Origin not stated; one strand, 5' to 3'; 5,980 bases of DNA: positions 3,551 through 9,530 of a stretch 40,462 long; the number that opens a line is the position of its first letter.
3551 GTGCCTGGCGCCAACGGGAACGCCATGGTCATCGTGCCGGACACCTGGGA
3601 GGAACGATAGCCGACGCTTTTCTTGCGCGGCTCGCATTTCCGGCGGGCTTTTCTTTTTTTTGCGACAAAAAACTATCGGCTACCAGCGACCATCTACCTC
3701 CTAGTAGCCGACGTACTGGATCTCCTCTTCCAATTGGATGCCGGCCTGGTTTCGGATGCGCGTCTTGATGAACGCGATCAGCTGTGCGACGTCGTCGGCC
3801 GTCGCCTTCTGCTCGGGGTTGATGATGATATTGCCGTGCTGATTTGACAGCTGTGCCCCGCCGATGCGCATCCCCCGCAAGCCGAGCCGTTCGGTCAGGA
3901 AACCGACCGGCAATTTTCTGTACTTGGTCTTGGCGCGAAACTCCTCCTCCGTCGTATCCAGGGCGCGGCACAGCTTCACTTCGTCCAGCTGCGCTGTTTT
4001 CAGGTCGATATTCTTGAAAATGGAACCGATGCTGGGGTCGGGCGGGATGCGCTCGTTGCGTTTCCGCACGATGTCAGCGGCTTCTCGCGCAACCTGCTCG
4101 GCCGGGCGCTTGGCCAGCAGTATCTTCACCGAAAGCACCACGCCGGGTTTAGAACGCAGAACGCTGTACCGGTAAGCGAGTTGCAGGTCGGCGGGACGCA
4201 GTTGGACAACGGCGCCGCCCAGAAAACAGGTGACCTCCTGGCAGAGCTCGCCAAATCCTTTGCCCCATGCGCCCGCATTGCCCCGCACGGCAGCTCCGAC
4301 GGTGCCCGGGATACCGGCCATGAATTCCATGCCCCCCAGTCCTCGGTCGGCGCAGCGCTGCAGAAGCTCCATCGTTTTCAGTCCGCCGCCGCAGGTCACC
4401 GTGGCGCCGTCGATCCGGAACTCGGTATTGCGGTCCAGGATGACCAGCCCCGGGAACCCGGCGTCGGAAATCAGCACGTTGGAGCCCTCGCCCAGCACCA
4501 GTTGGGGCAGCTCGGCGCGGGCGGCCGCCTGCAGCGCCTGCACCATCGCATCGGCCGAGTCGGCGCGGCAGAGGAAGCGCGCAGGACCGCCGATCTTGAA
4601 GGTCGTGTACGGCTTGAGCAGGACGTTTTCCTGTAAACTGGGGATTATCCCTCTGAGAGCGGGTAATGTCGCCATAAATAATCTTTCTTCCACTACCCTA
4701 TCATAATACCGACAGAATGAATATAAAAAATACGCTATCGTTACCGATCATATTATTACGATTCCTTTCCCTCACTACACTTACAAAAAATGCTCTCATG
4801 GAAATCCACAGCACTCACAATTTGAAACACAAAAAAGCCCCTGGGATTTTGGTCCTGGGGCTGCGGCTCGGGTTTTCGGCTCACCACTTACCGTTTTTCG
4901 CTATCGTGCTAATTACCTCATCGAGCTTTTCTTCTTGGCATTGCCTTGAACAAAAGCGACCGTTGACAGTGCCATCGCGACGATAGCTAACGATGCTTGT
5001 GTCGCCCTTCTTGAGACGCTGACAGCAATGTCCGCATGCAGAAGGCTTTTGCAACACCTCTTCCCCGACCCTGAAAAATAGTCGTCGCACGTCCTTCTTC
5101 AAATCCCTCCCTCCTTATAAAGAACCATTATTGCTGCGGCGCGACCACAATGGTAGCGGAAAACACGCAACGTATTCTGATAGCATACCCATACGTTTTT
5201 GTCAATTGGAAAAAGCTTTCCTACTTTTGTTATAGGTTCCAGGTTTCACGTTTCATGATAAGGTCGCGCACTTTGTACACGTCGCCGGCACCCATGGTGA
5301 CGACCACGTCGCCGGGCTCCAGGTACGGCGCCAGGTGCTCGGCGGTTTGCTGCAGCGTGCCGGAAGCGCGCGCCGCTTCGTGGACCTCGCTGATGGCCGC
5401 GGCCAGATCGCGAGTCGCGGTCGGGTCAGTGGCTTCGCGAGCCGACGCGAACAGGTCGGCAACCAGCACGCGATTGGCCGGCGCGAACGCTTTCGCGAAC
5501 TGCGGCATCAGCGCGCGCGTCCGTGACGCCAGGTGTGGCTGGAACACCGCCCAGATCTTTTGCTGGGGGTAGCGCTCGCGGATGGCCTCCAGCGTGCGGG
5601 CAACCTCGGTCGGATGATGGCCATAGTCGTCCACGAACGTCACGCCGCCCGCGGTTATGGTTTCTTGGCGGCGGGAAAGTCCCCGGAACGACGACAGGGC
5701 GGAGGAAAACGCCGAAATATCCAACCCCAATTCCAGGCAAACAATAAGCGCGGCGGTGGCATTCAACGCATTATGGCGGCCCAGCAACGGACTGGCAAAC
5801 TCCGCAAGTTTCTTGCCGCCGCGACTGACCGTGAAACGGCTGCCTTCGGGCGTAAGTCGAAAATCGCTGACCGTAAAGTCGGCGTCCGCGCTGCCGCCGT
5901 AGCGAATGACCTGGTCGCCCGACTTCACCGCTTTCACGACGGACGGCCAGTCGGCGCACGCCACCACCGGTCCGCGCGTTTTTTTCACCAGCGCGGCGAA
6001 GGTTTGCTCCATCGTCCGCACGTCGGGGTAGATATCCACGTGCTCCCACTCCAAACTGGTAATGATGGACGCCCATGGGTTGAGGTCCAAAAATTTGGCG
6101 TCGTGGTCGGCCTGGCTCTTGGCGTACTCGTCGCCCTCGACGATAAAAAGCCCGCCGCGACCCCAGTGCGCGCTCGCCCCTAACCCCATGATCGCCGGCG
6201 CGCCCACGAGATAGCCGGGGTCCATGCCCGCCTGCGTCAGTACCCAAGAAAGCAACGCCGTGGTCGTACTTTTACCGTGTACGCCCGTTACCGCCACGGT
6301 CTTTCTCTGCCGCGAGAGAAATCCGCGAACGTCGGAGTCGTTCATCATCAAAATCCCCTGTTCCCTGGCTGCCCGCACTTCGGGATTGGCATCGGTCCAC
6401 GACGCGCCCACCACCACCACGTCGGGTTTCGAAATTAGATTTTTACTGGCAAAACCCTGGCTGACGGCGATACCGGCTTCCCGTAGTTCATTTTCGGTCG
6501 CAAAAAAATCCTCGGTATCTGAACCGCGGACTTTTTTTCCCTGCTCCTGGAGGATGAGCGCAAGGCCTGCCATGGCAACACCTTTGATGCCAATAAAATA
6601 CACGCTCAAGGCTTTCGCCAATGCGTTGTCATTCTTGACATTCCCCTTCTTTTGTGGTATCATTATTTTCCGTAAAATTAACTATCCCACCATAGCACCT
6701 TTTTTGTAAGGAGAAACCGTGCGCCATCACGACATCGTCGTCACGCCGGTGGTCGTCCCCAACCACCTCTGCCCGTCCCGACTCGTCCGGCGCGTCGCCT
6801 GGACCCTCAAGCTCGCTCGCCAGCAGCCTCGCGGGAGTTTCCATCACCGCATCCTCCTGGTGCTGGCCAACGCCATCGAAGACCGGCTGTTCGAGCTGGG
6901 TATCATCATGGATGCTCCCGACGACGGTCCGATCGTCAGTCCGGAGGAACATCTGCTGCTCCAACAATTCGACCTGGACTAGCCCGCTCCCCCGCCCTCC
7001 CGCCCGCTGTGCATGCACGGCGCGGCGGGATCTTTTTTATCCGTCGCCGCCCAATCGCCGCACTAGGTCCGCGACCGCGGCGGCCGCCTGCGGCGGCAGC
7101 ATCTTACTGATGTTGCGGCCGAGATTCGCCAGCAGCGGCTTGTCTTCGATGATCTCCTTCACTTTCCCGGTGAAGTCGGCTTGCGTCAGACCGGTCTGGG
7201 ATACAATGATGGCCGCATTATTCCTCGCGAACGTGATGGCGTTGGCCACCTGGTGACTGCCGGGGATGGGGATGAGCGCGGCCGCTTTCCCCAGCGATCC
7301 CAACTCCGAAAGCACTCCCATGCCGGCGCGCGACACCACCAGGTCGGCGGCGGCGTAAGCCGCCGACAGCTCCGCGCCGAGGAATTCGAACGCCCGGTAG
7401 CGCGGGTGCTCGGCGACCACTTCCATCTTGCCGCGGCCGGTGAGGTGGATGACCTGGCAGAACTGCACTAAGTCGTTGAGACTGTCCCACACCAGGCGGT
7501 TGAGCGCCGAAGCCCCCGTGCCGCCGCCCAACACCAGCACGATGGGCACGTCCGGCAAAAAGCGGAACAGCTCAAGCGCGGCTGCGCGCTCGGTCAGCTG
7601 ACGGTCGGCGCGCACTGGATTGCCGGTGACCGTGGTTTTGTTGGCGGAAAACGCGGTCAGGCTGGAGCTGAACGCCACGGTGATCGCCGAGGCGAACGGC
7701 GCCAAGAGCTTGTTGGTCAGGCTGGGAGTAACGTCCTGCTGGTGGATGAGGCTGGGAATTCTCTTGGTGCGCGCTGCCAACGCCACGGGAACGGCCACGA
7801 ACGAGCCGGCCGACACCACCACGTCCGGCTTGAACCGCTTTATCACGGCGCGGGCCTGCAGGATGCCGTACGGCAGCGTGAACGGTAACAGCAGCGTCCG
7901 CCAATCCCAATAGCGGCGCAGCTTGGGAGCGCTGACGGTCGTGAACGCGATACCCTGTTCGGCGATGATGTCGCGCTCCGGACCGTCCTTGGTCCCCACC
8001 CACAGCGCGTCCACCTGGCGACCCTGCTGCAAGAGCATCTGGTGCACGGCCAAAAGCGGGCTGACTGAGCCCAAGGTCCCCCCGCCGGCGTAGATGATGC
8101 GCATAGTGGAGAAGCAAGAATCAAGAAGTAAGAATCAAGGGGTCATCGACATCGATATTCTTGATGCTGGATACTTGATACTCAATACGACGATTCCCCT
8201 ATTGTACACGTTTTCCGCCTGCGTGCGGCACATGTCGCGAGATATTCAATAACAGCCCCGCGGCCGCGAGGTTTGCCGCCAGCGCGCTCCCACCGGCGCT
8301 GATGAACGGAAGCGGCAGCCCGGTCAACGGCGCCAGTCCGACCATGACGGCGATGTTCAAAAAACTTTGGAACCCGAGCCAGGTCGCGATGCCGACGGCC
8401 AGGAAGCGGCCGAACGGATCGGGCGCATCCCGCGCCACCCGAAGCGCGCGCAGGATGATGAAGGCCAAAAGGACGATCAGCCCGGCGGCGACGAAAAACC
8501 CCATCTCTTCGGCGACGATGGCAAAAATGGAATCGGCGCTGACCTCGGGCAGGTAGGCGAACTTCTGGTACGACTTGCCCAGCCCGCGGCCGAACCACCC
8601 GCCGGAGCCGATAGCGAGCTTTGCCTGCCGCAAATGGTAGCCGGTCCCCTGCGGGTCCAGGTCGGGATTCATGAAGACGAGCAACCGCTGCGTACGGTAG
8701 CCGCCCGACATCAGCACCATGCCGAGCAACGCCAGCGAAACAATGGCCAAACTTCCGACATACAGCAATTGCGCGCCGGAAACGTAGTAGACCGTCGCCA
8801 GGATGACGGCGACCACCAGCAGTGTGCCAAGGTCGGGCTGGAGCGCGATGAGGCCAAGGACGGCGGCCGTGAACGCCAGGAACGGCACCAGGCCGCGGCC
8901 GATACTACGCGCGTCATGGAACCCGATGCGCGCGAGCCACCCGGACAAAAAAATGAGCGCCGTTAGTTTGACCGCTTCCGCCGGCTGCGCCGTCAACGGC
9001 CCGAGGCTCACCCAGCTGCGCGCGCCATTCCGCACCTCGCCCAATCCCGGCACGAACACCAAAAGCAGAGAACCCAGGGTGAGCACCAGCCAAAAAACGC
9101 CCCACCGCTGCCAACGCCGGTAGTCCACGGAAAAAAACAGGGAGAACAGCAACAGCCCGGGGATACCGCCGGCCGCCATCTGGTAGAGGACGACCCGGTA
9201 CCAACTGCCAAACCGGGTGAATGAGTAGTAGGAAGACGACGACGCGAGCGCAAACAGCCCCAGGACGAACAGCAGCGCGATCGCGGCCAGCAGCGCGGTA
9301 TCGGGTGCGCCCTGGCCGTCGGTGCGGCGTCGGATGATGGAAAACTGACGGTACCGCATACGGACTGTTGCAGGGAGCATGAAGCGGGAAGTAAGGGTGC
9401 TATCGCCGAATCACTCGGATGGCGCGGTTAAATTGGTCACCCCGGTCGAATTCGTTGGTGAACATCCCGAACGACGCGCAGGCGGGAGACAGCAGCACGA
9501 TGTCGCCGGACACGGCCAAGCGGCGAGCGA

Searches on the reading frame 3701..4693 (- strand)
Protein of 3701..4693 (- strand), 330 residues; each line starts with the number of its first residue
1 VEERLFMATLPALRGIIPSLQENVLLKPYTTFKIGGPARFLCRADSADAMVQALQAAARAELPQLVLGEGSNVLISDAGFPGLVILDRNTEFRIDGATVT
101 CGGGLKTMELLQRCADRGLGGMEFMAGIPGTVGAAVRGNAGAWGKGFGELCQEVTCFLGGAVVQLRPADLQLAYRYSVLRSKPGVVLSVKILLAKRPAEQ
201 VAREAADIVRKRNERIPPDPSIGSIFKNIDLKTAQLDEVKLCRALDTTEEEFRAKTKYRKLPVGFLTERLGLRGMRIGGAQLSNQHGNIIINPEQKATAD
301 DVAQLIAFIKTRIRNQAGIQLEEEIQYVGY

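Call 29: search_protein_families(library=pfam, proteins=[window:3701-4693:-], max_evalue=0.001)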
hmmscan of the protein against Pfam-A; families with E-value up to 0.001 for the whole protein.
window:3701-4693:- (330 aa): 2 families
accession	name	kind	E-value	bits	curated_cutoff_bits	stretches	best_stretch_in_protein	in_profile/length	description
PF02873.21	MurB_C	-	1.7e-22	79.9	27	1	201-328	2-99/99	UDP-N-acetylenolpyruvoylglucosamine reductase, C-terminal domain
PF01565.28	FAD_binding_4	-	1.5e-14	54.3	26.4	1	41-158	4-130/139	FAD binding domain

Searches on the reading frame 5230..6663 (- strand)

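Call 29: search_protein_families(library=pfam, proteins=[window:5230-6663:-], max_evalue=0.001)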
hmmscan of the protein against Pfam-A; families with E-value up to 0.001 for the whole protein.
window:5230-6663:- (477 aa): 4 families
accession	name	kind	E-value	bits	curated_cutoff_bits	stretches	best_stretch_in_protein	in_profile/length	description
PF02875.26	Mur_ligase_C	-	2.2e-20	74.2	28.4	1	331-460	1-127/127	Mur ligase, glutamate ligase domain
PF08245.18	Mur_ligase_M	-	1.1e-17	65.1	24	1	125-308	1-199/200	Mur ligase middle domain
PF01225.30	Mur_ligase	-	1.4e-15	57.9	21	1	21-114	2-88/95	Mur ligase family, catalytic domain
PF16749.10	Arteri_nsp7a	-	0.00048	20.8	27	0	416-468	44-99/130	Arterivirus nonstructural protein 7 alpha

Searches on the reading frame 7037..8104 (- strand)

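Call 29: search_protein_families(library=pfam, proteins=[window:7037-8104:-], max_evalue=0.001)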
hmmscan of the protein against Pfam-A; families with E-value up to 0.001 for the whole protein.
window:7037-8104:- (355 aa): 4 families
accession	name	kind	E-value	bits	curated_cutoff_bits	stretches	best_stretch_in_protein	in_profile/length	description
PF03033.26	Glyco_transf_28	-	6.7e-29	101.2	26.2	1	3-141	1-137/139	Glycosyltransferase family 28 N-terminal domain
PF04101.22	Glyco_tran_28_C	-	1.9e-22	80.5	22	1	188-327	1-149/166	Glycosyltransferase family 28 C-terminal domain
PF13579.12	Glyco_trans_4_4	-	5.7e-06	27.2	29.7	1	26-140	16-119/158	Glycosyl transferase 4-like domain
PF13439.12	Glyco_transf_4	-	0.00026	21.5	28.5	1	23-122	14-103/170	Glycosyltransferase Family 4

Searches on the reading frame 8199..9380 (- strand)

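Call 29: search_protein_families(library=pfam, proteins=[window:8199-9380:-], max_evalue=0.001)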
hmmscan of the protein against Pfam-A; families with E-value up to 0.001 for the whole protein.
window:8199-9380:- (393 aa): 1 family
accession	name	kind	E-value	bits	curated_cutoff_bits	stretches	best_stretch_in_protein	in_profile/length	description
PF01098.24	FTSW_RODA_SPOVE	-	7.8e-92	308.4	26.4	1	30-384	3-354/356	Cell cycle protein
